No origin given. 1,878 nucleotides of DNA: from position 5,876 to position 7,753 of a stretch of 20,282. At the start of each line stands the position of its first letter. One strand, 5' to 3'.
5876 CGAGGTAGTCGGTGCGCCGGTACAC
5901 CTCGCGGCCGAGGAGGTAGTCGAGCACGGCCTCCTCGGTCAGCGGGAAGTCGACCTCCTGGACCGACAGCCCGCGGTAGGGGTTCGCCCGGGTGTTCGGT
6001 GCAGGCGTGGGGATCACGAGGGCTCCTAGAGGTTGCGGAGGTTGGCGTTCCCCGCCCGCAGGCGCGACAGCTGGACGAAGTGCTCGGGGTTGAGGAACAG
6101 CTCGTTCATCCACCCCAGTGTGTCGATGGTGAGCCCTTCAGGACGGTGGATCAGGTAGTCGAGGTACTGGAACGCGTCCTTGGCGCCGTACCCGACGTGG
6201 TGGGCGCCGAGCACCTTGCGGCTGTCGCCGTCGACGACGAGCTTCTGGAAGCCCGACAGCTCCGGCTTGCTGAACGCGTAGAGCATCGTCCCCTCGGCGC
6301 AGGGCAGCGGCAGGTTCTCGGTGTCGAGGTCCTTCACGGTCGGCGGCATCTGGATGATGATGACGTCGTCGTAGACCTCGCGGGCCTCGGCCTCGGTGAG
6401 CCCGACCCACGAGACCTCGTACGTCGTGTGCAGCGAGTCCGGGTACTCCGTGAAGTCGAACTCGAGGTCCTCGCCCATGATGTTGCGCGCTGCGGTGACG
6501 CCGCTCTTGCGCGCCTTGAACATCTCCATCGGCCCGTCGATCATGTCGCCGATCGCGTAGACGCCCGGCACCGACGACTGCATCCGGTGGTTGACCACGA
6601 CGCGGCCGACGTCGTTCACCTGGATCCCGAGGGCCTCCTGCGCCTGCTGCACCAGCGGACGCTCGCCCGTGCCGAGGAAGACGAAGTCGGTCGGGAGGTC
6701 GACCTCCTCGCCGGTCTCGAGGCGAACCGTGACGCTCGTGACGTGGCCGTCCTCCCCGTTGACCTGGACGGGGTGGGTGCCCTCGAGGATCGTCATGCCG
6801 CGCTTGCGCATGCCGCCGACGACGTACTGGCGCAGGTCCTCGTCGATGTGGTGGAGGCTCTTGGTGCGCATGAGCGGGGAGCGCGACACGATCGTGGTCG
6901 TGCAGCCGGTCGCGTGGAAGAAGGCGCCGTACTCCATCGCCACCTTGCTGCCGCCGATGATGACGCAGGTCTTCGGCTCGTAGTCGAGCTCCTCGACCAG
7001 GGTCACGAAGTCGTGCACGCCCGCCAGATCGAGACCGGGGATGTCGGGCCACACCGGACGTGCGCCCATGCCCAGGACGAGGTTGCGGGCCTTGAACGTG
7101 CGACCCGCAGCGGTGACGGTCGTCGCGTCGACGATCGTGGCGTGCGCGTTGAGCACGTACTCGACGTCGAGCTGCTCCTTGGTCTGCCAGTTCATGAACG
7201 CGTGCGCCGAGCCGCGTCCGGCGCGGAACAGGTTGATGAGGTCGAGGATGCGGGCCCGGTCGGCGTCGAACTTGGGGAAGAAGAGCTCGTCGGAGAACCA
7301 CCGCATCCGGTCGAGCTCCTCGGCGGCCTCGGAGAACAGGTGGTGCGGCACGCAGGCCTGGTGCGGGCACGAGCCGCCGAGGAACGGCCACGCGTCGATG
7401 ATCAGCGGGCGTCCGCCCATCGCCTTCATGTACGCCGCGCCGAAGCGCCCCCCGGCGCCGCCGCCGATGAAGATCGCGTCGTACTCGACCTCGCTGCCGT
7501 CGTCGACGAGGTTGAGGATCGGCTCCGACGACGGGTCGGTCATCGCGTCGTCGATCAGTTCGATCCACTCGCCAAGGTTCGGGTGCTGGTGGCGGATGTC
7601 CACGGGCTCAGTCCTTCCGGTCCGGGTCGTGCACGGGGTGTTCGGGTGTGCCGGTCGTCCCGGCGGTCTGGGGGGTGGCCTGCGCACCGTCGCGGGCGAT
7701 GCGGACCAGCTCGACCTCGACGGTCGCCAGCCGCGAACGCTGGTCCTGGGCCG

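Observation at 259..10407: Compact CoM-dependent epoxide/ketone carboxylation plus bacterial CoM-biosynthesis cluster in a high-GC actinobacterial background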

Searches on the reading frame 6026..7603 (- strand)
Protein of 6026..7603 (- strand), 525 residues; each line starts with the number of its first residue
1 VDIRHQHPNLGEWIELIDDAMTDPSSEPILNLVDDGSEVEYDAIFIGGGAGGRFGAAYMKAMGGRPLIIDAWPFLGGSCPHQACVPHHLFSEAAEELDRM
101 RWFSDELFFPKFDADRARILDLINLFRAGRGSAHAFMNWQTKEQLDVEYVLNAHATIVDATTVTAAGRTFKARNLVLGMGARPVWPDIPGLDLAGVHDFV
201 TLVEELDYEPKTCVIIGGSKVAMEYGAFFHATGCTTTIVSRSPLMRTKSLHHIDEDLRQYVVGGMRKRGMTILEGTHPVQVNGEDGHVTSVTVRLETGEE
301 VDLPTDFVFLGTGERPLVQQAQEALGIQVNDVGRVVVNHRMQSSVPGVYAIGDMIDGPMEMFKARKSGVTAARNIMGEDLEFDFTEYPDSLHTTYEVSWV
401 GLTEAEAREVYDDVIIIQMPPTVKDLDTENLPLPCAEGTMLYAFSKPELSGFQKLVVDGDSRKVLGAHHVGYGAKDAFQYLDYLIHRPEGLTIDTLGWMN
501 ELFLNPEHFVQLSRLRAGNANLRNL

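Call 9: search_protein_families(library=pfam, proteins=[window:6026-7603:-])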
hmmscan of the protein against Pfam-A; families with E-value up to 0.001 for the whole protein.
window:6026-7603:- (525 aa): 4 families
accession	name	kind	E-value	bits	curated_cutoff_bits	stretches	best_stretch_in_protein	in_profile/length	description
PF07992.20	Pyr_redox_2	-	6.3e-45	154.3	26.1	1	41-368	1-291/291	Pyridine nucleotide-disulphide oxidoreductase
PF13738.12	Pyr_redox_3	-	8.1e-16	58.6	30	1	159-352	112-305/305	Pyridine nucleotide-disulphide oxidoreductase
PF00070.33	Pyr_redox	-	5.9e-14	52.8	22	1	214-294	3-80/82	Pyridine nucleotide-disulphide oxidoreductase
PF02852.28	Pyr_redox_dim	-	1.6e-13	51.2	25.3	1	388-486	2-84/110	Pyridine nucleotide-disulphide oxidoreductase, dimerisation domain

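Call 10: search_protein_families(library=ncbifam, proteins=[window:6026-7603:-])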
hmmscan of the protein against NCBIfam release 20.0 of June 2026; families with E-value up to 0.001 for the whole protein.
window:6026-7603:- (525 aa): 50 families (the best 25 are shown)
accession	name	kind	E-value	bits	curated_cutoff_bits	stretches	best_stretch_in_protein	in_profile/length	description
TIGR02053.1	MerA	equivalog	1e-51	176.4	454.45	1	41-500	1-436/465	mercury(II) reductase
NF004776.0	PRK06116.1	equivalog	1.2e-49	169.6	480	1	39-481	3-419/450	glutathione-disulfide reductase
TIGR01350.1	lipoamide_DH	equivalog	6e-48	163.7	408.8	1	40-481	1-420/461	dihydrolipoyl dehydrogenase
NF004943.0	PRK06292.2-1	equivalog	2.4e-46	158.4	432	1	40-484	3-424/456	dihydrolipoyl dehydrogenase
NF004947.0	PRK06292.2-5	equivalog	3.1e-46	158.2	592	1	40-481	3-423/474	dihydrolipoyl dehydrogenase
TIGR01424.1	gluta_reduc_2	equivalog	5.7e-42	143.8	606.05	1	40-481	2-415/446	glutathione-disulfide reductase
NF003585.0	PRK05249.1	equivalog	7.2e-41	140.3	465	1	38-409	4-367/464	Si-specific NAD(P)(+) transhydrogenase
TIGR01421.1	gluta_reduc_1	equivalog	1.5e-40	139.8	556.15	1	40-479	2-417/450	glutathione-disulfide reductase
NF004992.0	PRK06370.1-4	equivalog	7.4e-35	120.3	629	1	40-480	4-420/459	FAD-containing oxidoreductase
NF005884.0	PRK07846.1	equivalog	3.1e-34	118.4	501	1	40-480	3-415/454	mycothione reductase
NF010311.1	PRK13748.1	subfamily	7.8e-33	114.1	600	1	43-478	100-511/560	mercury(II) reductase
NF004945.0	PRK06292.2-3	equivalog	1.3e-32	113.3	494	1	41-467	4-404/457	dihydrolipoyl dehydrogenase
TIGR03452.1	mycothione_red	equivalog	2e-30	106.1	635.65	1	40-480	2-416/452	mycothione reductase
TIGR01438.1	TGR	subfamily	7.7e-30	104.2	475.85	1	40-477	2-434/485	thioredoxin and glutathione reductase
NF004946.0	PRK06292.2-4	subfamily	5.1e-29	101.3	634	1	40-410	3-382/487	dihydrolipoyl dehydrogenase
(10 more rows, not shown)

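Call 11: search_solved_structures(query=window:6026-7603:-, show_alignments=1, max_evalue=1e-30)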
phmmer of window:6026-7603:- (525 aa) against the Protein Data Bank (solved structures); distinct sequences matched with E-value up to 1e-30: 7.
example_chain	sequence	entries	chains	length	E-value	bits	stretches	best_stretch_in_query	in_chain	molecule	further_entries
1mo9_A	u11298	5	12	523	7.2e-174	582.4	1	3-524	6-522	orf3 | 2-OXOPROPYL-COM REDUCTASE | 2-oxopropyl-CoM reductase, carboxylating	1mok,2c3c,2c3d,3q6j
7mgo_A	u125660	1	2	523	6.9e-173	579.2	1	3-524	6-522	2-oxopropyl-CoM reductase, carboxylating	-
7mgn_A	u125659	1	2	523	8.9e-172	575.5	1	3-524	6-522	2-oxopropyl-CoM reductase, carboxylating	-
6uzi_A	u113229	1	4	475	3.5e-34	121.5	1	40-410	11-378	Dihydrolipoyl dehydrogenase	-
5x1y_B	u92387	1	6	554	1.1e-31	113.2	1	37-496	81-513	Mercuric reductase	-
6du7_A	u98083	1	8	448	1.8e-31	112.5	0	40-479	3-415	Glutathione reductase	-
2eq6_A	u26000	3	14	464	9.4e-31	110.1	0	40-414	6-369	Pyruvate dehydrogenase complex, dihydrolipoamide dehydrogenase E3 component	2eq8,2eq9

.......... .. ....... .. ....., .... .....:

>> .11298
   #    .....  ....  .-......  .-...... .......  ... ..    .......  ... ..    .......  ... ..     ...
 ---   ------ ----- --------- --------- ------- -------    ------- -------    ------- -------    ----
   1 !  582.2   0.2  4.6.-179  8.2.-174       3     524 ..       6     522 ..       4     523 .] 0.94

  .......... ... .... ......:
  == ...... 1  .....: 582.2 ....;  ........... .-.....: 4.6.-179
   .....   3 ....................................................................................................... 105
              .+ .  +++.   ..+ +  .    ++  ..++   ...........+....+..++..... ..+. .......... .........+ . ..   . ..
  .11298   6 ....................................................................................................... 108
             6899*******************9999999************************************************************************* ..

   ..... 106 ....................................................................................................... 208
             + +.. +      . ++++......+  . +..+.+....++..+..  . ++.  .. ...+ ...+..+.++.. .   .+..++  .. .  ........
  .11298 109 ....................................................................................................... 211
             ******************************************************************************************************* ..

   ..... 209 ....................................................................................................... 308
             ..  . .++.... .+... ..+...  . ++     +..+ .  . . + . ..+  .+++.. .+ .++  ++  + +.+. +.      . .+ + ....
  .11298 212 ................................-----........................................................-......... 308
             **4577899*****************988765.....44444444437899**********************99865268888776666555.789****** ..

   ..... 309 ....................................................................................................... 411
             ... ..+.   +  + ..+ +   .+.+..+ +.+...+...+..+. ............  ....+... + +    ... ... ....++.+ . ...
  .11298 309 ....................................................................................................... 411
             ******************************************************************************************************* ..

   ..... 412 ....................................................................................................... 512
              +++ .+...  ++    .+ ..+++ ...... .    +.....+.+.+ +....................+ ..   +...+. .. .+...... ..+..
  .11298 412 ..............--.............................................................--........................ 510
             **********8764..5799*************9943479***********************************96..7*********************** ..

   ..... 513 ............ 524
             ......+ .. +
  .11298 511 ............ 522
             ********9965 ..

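Call 22: find_related_loci(query=window:6026-7603:-, collection=genome_contigs, flank=10000)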
Query window:6026-7603:- (525 aa) in genome_contigs; peptide patterns used: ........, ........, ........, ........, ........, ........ (x = any residue, [..] = any of these).
116 stretches matched a pattern; 70 encode a relative of the query (tblastn E <= 1e-3); 65 distinct loci.
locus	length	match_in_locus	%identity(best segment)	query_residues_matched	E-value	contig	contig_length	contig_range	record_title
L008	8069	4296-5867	89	1-525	0e+0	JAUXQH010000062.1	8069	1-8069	MAG: Pseudomonadota bacterium isolate C12_concoct.bin.32 C12_k141_218135, whole genome shotgun sequence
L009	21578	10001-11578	84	1-525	0e+0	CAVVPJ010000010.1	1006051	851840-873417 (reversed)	MAG: uncultured Actinomycetota bacterium isolate MFD02416.bin.2.197 genome assembly, contig: contig_324, whole genome sh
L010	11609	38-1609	84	1-525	0e+0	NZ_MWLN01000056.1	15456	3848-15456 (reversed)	Kineosporia sp. A_224 strain A 224 EDJALFJO_56, whole genome shotgun sequence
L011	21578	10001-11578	83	1-525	0e+0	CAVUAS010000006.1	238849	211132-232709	MAG: uncultured Actinomycetota bacterium isolate MFD01721.bin.1.365 genome assembly, contig: contig_17373, whole genome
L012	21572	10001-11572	84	1-525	0e+0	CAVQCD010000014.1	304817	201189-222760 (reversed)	MAG: uncultured Actinomycetota bacterium isolate MFD04716.bin.2.293 genome assembly, contig: contig_40504, whole genome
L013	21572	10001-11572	83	1-525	0e+0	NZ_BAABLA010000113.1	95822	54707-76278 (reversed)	Haloechinothrix salitolerans strain JCM 15899 sequence113, whole genome shotgun sequence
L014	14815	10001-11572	83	1-525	0e+0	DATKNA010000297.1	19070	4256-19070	MAG TPA_asm: Kineosporiaceae bacterium isolate SMAG_U14725 k141_5634114, whole genome shotgun sequence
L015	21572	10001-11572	83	1-525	0e+0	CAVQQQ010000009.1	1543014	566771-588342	MAG: uncultured Actinomycetota bacterium isolate MFD09848.bin.1.108 genome assembly, contig: contig_7715, whole genome s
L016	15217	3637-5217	83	1-525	0e+0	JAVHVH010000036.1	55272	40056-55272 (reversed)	MAG: Pseudonocardiales bacterium isolate BP_212 scaffold_2821066, whole genome shotgun sequence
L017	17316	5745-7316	83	1-525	0e+0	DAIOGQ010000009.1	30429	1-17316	MAG TPA_asm: Kineosporiaceae bacterium isolate CTOTU26104 NODE_450_length_30429_cov_6.445842, whole genome shotgun seque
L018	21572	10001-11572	82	1-525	0e+0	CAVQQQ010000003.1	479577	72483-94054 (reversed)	MAG: uncultured Actinomycetota bacterium isolate MFD09848.bin.1.108 genome assembly, contig: contig_19427, whole genome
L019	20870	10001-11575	83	1-525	0e+0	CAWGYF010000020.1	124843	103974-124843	MAG: uncultured Actinomycetota bacterium isolate MFD02416.bin.2.141 genome assembly, contig: contig_64154, whole genome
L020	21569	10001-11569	82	1-525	0e+0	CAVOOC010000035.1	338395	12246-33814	MAG: uncultured Actinomycetes bacterium isolate MFD10064.bin.2.68 genome assembly, contig: contig_5, whole genome shotgu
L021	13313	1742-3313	81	1-525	0e+0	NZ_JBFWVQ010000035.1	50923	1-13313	MAG: Pseudonocardia sp. isolate CA_2019_TPBF_98 NODE_4440_length_50923_cov_12.461434_TPBF, whole genome shotgun sequence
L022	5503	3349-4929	80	1-525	0e+0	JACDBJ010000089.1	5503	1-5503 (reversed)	MAG: Pseudonocardiales bacterium isolate MGR_bin279 SD2897-2912_k127_5606710, whole genome shotgun sequence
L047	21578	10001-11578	75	1-525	0e+0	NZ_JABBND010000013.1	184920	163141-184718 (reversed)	Actinomycetospora sp. TBRC 11914 13, whole genome shotgun sequence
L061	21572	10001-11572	84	1-525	0e+0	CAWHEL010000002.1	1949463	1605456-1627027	MAG: uncultured Actinomycetota bacterium isolate MFD04651.bin.1.166 genome assembly, contig: contig_1277, whole genome s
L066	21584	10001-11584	84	1-525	0e+0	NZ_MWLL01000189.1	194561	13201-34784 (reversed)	Kineosporia sp. R_H_3 ECOMGDLI_189, whole genome shotgun sequence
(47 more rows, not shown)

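Call 32: search_protein_families(library=pfam, proteins=[L017:71-1573:-, L017:1597-1926:-, L017:1939-2997:-, L017:3253-4227:+, L066:5354-6448:+, L066:6436-7431:+, L066:7528-8487:+, L066:16074-17063:+, L017:13420-14505:-])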
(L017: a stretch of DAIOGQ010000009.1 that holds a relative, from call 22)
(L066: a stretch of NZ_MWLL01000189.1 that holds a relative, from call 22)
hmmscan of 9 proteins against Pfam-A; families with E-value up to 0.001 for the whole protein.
L017:71-1573:- (500 aa): 1 family
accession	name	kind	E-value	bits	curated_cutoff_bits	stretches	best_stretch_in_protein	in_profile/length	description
PF02332.24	Phenol_Hydrox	-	1.7e-44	152.5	24.4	1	20-240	4-229/230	Methane/Phenol/Alkene Hydroxylase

L017:1597-1926:- (109 aa): 1 family
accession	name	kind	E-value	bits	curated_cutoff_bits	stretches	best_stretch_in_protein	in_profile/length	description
PF02406.22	MmoB_DmpM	-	2e-21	76.4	25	1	17-100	2-85/85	MmoB/DmpM family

L017:1939-2997:- (352 aa): 1 family
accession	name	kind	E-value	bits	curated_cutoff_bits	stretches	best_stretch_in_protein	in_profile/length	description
PF02332.24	Phenol_Hydrox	-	6.7e-61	206.2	24.4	1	59-289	1-229/230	Methane/Phenol/Alkene Hydroxylase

L017:3253-4227:+ (324 aa): 1 family
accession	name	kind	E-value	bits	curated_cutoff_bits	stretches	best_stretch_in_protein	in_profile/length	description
PF00296.26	Bac_luciferase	-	7.8e-50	170.4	27.9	1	25-290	17-313/314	Luciferase-like monooxygenase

L066:5354-6448:+ (364 aa): 1 family
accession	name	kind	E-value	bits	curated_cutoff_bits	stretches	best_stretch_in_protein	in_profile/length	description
PF00676.26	E1_dh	-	3.8e-71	240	22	1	51-346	2-298/300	Dehydrogenase E1 component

L066:6436-7431:+ (331 aa): 2 families
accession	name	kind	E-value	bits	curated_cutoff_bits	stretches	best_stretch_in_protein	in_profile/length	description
PF02779.29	Transket_pyr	-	1.4e-41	142.4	27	1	3-177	2-173/174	Transketolase, pyrimidine binding domain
PF02780.25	Transketolase_C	-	1.1e-35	122.6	25.9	1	192-314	1-124/124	Transketolase, C-terminal domain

L066:7528-8487:+ (319 aa): 1 family
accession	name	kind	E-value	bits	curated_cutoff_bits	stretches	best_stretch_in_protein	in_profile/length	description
PF00296.26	Bac_luciferase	-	4.2e-53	181.2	27.9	1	18-284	22-313/314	Luciferase-like monooxygenase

L066:16074-17063:+ (329 aa): 5 families
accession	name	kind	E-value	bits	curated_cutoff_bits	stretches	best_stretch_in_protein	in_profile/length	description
PF04542.20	Sigma70_r2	-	1.3e-19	70.2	24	1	19-83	3-68/71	Sigma-70 region 2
PF08281.18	Sigma70_r4_2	-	1.5e-14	53.8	25.7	1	138-190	2-54/54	Sigma-70, region 4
PF12680.13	SnoaL_2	-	1.6e-10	41.9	27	1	212-302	1-95/102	SnoaL-like domain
PF13474.12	SnoaL_3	-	4e-05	24.4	22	1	208-272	1-64/121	SnoaL-like domain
PF22029.2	PhyR_sigma2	-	0.00023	21.6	27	0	33-71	16-53/55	Sigma2 domain of PhyR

L017:13420-14505:- (361 aa): 1 family
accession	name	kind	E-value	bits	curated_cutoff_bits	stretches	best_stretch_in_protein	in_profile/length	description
PF01717.24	Meth_synt_2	-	3.5e-24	86.1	21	1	10-345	1-320/324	Cobalamin-independent synthase, Catalytic domain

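Call 58: search_protein_families(library=ncbifam, proteins=[L017:3253-4227:+, L061:19630-20364:+, L061:20361-21158:+, L047:19743-20663:+, L047:20660-21523:+, L017:13420-14505:-, L017:71-1573:-], max_evalue=0.00001)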
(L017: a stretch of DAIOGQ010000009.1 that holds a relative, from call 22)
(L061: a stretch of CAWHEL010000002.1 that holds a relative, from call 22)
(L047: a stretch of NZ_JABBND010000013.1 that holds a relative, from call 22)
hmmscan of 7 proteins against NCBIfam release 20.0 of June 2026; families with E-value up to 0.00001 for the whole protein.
L017:3253-4227:+ (324 aa): 20 families
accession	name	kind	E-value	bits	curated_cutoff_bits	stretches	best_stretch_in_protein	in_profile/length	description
TIGR03564.1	F420_MSMEG_4879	subfamily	6.2e-89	298.1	234.25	1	33-293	1-264/265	TIGR03564 family F420-dependent LLM class oxidoreductase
TIGR03559.1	F420_Rv3520c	subfamily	9.1e-33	113.7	335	1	29-249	11-249/325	LLM class F420-dependent oxidoreductase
TIGR03841.1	F420_Rv3093c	subfamily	1.4e-31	110.1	213.65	1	29-265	8-243/298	LLM class F420-dependent oxidoreductase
NF002619.0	PRK02271.1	equivalog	7.8e-30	104.3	276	1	19-261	3-246/329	5,10-methylenetetrahydromethanopterin reductase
TIGR04024.1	F420_NP1902A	hypoth_equivalog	3.7e-28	98.2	345.4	1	31-261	15-251/330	TIGR04024 family LLM class F420-dependent oxidoreductase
TIGR03555.1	F420_mer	equivalog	1.6e-27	96.8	348.7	1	29-262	10-246/325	5,10-methylenetetrahydromethanopterin reductase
TIGR03617.1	F420_MSMEG_2256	subfamily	1.9e-25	89.5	278.15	1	40-266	4-245/318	TIGR03617 family F420-dependent LLM class oxidoreductase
TIGR03857.1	F420_MSMEG_2249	hypoth_equivalog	1.3e-20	73.9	218.4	1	29-246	12-233/329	TIGR03857 family LLM class F420-dependent oxidoreductase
TIGR03557.1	F420_G6P_family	subfamily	4.4e-20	72.1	210.4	1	24-246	6-233/316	TIGR03557 family F420-dependent LLM class oxidoreductase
TIGR03620.1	F420_MSMEG_4141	subfamily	4.8e-20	72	219.8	1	34-289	21-253/280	TIGR03620 family F420-dependent LLM class oxidoreductase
TIGR03619.1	F420_Rv2161c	subfamily_domain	5.5e-18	65.5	166.9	1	55-226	42-217/247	TIGR03619 family F420-dependent LLM class oxidoreductase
TIGR03621.1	F420_MSMEG_2516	subfamily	1.3e-14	54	213.15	1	31-191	14-173/295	TIGR03621 family F420-dependent LLM class oxidoreductase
TIGR03560.1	F420_Rv1855c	subfamily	3.5e-14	53.1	231.4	1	57-179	50-178/227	TIGR03560 family F420-dependent LLM class oxidoreductase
TIGR03554.1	F420_G6P_DH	equivalog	5.1e-13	48.7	420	1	29-244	14-246/331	glucose-6-phosphate dehydrogenase (coenzyme-F420)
TIGR04027.1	LLM_KPN_01858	hypoth_equivalog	2.1e-12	46.7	412.9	1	35-246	24-246/326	putative FMN-dependent luciferase-like monooxygenase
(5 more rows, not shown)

L061:19630-20364:+ (244 aa): 219 families (the best 25 are shown)
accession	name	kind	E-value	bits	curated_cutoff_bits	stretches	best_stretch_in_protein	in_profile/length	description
NF004791.0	PRK06138.1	equivalog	2.4e-63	213.8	312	1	3-242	5-250/252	SDR family oxidoreductase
NF005067.0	PRK06484.1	equivalog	1.1e-59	202.4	713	1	3-243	9-253/524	short chain dehydrogenase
NF005559.1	PRK07231.1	subfamily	2.2e-58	197.7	215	1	4-242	5-248/249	glucose 1-dehydrogenase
NF052558.1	MBtsdlDhBudC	equivalog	9.8e-58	195.7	270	1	4-242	4-242/250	meso-2,3-butanediol dehydrogenase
NF009466.0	PRK12826.1-2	subfamily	1.8e-57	194.7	222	1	4-241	4-244/248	3-oxoacyl-ACP reductase FabG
NF004818.0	PRK06172.1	equivalog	2.3e-57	194.2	336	1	4-243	8-252/253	SDR family oxidoreductase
NF005309.0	PRK06841.1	subfamily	1.1e-53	182.4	286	1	3-242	15-253/255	GolD/DthD family dehydrogenase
TIGR01830.1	3oxo_ACP_reduc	equivalog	3e-52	177.7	297.75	1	6-240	1-237/239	3-oxoacyl-[acyl-carrier-protein] reductase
NF009093.0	PRK12429.1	subfamily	1.3e-50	172.1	258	1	3-242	5-257/259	3-hydroxybutyrate dehydrogenase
NF004198.0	PRK05653.1-3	equivalog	1.3e-49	168.9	296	1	4-241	8-246/248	3-oxoacyl-ACP reductase FabG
NF005007.0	PRK06398.1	equivalog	2.5e-49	167.8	341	1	2-243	6-247/259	aldose dehydrogenase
NF053701.1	CsHdxCHCADhChcB2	equivalog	2.7e-49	167.9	350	1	2-243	2-244/245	cis-4-hydroxycyclohexanecarboxylate dehydrogenase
NF009384.0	PRK12743.1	equivalog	1.1e-48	165.7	264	1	3-242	6-248/258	SDR family oxidoreductase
NF006366.0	PRK08589.1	equivalog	1.2e-48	165.7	386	1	4-241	7-252/272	SDR family oxidoreductase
NF004713.0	PRK06057.1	equivalog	1.3e-48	165.7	404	1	3-243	9-251/257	3-oxoacyl-ACP reductase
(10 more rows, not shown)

L061:20361-21158:+ (265 aa): 218 families (the best 25 are shown)
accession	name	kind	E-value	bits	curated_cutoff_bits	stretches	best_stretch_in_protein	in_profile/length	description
NF004791.0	PRK06138.1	equivalog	1.3e-74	250.6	312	1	14-265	2-252/252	SDR family oxidoreductase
NF005559.1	PRK07231.1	subfamily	3e-65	220.2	215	1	14-263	1-248/249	glucose 1-dehydrogenase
NF052558.1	MBtsdlDhBudC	equivalog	9.7e-64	215.3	270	1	16-264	2-243/250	meso-2,3-butanediol dehydrogenase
NF004818.0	PRK06172.1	equivalog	1e-63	215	336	1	14-265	4-253/253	SDR family oxidoreductase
NF005473.0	PRK07069.1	equivalog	5.2e-57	193.4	339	1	9-264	2-261/262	SDR family oxidoreductase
NF004198.0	PRK05653.1-3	equivalog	6.8e-57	192.8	296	1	14-263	4-247/248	3-oxoacyl-ACP reductase FabG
NF033173.0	anticapsin_BacC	exception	8.8e-57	192.4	525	1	15-265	2-252/252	dihydroanticapsin 7-dehydrogenase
NF005075.0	PRK06500.1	equivalog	2.4e-55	187.6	336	1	14-263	3-247/249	SDR family oxidoreductase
NF009466.0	PRK12826.1-2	subfamily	6.7e-55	186.2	222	1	18-264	4-246/248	3-oxoacyl-ACP reductase FabG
NF005214.0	PRK06701.1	subfamily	1.9e-54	184.9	413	1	11-263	42-290/293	SDR family oxidoreductase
NF006366.0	PRK08589.1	equivalog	1.4e-53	182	386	1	13-264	2-254/272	SDR family oxidoreductase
NF005067.0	PRK06484.1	equivalog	7.8e-53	179.8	713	1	16-264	8-513/524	short chain dehydrogenase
NF005469.0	PRK07063.1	equivalog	9.1e-53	179.4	306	1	12-263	2-255/260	SDR family oxidoreductase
NF052562.1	RADHDNL4305835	equivalog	1.2e-52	178.9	400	1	12-265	2-252/252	NADP-dependent (R)-specific alcohol dehydrogenase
TIGR02415.1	23BDH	subfamily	1.5e-52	178.5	304.35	1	18-263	1-252/254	acetoin reductase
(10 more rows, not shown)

L047:19743-20663:+ (306 aa): 2 families
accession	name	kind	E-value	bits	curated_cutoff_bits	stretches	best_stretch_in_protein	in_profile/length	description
TIGR02429.1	pcaI_scoA_fam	subfamily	8.2e-15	54.7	128.5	1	16-233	7-219/222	3-oxoacid CoA-transferase subunit A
NF007394.0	PRK09920.1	equivalog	3.4e-12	46.4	315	1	14-229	4-212/219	acetate CoA-transferase subunit alpha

L047:20660-21523:+ (287 aa): 0 families

L017:13420-14505:- (361 aa): 8 families
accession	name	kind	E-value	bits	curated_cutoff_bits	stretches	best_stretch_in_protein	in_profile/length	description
NF003317.0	PRK04326.1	equivalog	1.1e-58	199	406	1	8-357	7-329/340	methionine synthase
NF006589.0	PRK09121.1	equivalog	3.1e-39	135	392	1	8-355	3-341/342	methionine synthase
NF002119.0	PRK00957.1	equivalog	1.2e-23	83.8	258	2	271-349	226-303/306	methionine synthase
NF002272.0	PRK01207.1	equivalog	2.7e-16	59.7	399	1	29-352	18-341/343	methionine synthase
TIGR01371.1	met_syn_B12ind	equivalog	1.1e-15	57.7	929.95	1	9-352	425-753/754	5-methyltetrahydropteroyltriglutamate--homocysteine S-methyltransferase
NF003556.0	PRK05222.1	equivalog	3.8e-15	55.9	541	1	257-354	653-748/750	5-methyltetrahydropteroyltriglutamate--homocysteine S-methyltransferase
NF004875.0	PRK06233.1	equivalog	5e-11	42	576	1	220-328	239-343/373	vitamin B12 independent methionine synthase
NF005085.0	PRK06520.1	subfamily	1.5e-07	30.9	313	0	14-328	12-339/368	5-methyltetrahydropteroyltriglutamate--homocysteine S-methyltransferase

L017:71-1573:- (500 aa): 0 families
